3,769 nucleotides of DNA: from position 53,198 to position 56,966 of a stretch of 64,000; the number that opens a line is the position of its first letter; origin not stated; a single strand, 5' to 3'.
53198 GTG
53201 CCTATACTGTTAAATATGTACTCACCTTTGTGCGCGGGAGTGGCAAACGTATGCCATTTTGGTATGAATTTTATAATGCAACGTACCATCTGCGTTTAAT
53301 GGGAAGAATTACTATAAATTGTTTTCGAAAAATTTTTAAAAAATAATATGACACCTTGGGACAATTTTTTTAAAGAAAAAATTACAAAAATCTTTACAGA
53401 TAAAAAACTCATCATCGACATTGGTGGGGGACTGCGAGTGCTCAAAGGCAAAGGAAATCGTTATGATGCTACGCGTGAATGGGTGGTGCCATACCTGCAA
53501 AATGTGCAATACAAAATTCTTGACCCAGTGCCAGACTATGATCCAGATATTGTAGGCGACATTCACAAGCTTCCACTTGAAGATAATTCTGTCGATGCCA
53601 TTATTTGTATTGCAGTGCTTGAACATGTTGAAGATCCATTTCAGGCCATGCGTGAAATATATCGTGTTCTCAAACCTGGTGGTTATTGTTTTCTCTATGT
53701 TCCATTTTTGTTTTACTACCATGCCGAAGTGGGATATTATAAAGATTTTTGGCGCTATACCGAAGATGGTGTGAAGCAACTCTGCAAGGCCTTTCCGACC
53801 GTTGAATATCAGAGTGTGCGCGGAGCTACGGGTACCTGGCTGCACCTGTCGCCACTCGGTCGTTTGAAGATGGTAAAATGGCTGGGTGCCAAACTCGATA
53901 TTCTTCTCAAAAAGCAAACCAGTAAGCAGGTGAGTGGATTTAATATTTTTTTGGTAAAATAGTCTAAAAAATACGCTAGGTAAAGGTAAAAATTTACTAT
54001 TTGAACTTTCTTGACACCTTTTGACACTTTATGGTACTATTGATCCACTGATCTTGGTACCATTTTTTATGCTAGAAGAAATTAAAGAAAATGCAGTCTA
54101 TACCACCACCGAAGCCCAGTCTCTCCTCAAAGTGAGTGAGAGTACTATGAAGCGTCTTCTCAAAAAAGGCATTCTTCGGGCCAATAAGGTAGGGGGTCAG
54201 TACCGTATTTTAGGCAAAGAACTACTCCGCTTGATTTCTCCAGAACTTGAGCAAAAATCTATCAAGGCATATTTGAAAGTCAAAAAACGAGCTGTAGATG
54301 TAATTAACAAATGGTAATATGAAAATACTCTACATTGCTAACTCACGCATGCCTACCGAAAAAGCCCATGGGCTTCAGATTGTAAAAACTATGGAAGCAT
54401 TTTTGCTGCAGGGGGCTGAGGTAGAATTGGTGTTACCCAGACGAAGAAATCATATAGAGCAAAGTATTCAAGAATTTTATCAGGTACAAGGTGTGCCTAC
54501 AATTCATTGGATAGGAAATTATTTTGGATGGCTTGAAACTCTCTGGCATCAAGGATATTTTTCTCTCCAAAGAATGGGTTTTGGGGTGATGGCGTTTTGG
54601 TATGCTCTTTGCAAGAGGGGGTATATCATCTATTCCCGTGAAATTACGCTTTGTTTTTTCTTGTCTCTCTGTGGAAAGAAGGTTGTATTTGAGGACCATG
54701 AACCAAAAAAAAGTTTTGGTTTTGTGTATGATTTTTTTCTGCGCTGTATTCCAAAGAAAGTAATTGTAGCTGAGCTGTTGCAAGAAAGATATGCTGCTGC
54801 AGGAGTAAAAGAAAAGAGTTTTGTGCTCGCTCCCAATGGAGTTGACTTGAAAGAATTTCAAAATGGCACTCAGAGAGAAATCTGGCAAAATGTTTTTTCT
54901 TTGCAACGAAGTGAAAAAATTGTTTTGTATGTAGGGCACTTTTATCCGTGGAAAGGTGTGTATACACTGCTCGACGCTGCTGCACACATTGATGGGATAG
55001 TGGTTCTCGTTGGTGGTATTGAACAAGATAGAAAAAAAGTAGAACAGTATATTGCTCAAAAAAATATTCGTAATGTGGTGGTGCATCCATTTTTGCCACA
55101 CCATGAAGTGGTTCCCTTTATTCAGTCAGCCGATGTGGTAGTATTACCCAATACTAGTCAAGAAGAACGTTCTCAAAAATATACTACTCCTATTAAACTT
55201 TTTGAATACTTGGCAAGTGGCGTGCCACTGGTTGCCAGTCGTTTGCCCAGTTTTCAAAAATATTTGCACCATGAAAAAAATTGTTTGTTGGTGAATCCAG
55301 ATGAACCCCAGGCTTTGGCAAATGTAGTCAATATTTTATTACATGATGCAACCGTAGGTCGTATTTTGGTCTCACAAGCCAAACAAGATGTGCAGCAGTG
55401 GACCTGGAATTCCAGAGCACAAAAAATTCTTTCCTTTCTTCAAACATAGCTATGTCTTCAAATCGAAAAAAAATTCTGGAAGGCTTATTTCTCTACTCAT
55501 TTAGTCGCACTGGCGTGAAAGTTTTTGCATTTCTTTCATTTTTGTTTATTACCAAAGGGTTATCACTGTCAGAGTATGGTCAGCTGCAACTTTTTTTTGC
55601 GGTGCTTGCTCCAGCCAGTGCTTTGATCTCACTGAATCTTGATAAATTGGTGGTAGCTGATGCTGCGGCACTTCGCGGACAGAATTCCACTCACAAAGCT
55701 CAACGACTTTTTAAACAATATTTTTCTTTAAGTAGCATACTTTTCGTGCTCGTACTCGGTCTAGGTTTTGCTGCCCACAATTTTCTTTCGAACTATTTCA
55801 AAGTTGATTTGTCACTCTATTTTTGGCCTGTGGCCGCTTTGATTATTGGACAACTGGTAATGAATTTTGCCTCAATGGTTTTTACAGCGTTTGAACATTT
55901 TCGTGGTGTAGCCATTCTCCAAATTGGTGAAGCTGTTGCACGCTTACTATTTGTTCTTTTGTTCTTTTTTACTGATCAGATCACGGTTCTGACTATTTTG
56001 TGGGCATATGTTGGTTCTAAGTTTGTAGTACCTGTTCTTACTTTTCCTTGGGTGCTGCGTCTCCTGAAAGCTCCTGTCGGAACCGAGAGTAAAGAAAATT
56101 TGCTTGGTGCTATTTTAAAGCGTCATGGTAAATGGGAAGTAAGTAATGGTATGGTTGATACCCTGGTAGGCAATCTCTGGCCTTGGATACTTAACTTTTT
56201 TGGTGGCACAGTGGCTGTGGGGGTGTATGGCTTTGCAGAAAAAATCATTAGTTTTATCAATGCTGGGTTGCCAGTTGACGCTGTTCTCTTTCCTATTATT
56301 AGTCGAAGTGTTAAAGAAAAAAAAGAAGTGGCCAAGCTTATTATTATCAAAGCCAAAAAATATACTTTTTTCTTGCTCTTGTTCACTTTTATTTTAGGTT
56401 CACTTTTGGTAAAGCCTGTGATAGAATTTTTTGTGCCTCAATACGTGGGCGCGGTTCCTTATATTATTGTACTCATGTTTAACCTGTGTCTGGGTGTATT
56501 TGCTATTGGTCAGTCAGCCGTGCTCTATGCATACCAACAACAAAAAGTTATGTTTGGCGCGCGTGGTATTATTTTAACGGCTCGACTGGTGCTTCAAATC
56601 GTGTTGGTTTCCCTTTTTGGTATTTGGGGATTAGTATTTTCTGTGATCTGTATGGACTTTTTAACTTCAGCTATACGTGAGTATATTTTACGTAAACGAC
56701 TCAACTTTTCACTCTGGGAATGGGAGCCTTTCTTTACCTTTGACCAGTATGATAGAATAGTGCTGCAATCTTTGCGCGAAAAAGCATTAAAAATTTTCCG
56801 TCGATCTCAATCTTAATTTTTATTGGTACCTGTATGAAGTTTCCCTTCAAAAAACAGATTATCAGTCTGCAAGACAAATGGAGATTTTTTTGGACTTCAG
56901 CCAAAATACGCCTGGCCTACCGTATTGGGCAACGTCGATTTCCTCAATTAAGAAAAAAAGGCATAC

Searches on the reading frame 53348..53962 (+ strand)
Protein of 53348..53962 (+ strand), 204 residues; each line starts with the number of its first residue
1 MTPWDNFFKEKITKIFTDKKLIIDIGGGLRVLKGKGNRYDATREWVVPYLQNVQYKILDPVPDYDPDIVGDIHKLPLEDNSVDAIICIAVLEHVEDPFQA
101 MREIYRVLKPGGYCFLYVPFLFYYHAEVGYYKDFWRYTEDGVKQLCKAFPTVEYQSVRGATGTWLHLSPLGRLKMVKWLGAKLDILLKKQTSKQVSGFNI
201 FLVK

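Call 3: search_protein_families(library=pfam, proteins=[window:53348-53962:+], max_evalue=0.01)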
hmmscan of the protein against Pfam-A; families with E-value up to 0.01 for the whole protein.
window:53348-53962:+ (204 aa): 7 families
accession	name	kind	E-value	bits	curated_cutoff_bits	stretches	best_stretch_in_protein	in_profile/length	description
PF08241.18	Methyltransf_11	-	7.3e-18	65.4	21.2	1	68-116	47-95/95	Methyltransferase domain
PF13649.12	Methyltransf_25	-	3.2e-10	41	27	1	68-112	51-97/97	Methyltransferase domain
PF13847.12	Methyltransf_31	-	5.8e-10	39.5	27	1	69-115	60-108/145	Methyltransferase domain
PF13489.12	Methyltransf_23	-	1.7e-09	38.1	27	1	19-127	23-127/164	Methyltransferase domain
PF08242.18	Methyltransf_12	-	1.1e-08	36.2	30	1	71-113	57-97/98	Methyltransferase domain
PF05148.21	Methyltransf_8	-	2.8e-07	31.1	27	1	57-114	98-154/219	Hypothetical methyltransferase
PF01209.24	Ubie_methyltran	-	1.6e-05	24.8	20.1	1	69-114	104-149/233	ubiE/COQ5 methyltransferase family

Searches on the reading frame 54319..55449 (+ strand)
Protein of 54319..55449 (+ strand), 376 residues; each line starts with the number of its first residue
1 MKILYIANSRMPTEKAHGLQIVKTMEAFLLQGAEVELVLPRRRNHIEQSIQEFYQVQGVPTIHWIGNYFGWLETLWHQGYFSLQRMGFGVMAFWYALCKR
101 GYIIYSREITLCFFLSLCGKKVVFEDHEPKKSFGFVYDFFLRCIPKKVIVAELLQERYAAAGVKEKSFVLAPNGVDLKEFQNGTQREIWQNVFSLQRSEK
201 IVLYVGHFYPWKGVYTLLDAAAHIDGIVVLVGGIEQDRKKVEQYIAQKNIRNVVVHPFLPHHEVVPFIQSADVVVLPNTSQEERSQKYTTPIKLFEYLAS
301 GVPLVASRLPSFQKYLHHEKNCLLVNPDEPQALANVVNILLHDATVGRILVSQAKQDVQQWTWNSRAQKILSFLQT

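Call 3: search_protein_families(library=pfam, proteins=[window:54319-55449:+], max_evalue=0.01)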
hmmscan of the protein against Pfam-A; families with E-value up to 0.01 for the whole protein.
window:54319-55449:+ (376 aa): 3 families
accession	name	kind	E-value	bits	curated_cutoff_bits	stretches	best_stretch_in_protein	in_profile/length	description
PF00534.26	Glycos_transf_1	-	8.1e-24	84.5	26.4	1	186-354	2-169/172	Glycosyl transferases group 1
PF13692.12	Glyco_trans_1_4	-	6.1e-23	82.1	27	1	200-343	2-142/142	Glycosyl transferases group 1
PF13524.12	Glyco_trans_1_2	-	7.1e-14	52.4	25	1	217-371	5-143/144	Glycosyl transferase-like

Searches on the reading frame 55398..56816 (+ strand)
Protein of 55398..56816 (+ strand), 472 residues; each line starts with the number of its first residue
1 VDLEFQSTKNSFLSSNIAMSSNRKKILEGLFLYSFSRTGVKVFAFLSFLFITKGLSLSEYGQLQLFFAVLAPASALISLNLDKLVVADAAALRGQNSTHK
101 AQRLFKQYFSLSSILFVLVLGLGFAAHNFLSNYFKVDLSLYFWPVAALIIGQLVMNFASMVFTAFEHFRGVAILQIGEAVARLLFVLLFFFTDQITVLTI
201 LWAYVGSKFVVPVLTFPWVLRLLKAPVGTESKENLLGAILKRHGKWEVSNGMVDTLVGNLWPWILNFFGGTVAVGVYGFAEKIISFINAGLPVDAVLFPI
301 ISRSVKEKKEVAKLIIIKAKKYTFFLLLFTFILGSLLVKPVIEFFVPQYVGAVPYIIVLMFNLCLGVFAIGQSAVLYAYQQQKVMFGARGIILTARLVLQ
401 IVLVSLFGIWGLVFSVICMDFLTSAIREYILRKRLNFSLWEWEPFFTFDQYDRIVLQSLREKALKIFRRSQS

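Call 3: search_protein_families(library=pfam, proteins=[window:55398-56816:+], max_evalue=0.01)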
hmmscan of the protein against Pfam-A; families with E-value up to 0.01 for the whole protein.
window:55398-56816:+ (472 aa): 0 families
